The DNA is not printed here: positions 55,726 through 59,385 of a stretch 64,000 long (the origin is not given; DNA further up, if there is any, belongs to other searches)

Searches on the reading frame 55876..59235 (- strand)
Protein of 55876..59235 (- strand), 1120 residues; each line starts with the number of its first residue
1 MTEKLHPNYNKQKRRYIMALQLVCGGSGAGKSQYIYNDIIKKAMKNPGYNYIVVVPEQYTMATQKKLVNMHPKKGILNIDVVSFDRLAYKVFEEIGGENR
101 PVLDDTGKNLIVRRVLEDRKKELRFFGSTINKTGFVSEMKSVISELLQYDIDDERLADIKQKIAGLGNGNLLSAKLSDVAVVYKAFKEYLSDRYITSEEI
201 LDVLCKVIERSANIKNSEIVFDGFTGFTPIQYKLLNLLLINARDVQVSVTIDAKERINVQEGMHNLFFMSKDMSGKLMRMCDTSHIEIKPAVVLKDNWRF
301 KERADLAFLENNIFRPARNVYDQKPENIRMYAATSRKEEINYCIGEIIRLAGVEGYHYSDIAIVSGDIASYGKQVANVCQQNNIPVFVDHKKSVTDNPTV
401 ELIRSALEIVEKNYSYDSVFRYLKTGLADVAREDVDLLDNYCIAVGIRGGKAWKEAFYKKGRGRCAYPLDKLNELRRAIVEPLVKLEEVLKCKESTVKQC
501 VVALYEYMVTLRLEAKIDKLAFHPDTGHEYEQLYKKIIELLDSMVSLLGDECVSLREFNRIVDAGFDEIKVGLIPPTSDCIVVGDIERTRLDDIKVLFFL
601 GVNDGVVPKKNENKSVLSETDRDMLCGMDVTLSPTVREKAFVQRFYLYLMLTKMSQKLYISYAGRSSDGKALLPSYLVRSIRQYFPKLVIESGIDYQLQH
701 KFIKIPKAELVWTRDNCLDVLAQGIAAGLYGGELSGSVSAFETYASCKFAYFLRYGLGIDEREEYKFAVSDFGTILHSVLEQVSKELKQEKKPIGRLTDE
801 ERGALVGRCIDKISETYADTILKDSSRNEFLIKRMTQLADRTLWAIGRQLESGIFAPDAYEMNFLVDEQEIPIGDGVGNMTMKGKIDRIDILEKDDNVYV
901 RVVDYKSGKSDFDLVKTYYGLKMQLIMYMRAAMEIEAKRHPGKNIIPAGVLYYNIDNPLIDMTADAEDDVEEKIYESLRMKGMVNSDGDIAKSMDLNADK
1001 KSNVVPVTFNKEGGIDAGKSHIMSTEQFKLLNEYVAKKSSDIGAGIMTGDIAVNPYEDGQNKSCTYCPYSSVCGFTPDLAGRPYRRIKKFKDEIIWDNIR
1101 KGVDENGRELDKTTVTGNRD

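Call 105: search_protein_families(library=ncbifam, proteins=[window:55876-59235:-], max_evalue=1e-10)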
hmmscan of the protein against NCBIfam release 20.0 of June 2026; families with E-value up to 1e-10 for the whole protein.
window:55876-59235:- (1120 aa): 3 families
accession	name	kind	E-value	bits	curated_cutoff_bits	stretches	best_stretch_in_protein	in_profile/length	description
TIGR02773.1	addB_Gpos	equivalog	1.3e-276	920.6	903.7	2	18-689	1-690/1159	helicase-exonuclease AddAB subunit AddB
TIGR02774.1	rexB_recomb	equivalog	5.4e-73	246.9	718.35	2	47-625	25-589/1076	ATP-dependent nuclease subunit B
TIGR03623.1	TIGR03623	subfamily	3.3e-17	62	299.6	1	631-931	508-783/876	probable DNA repair protein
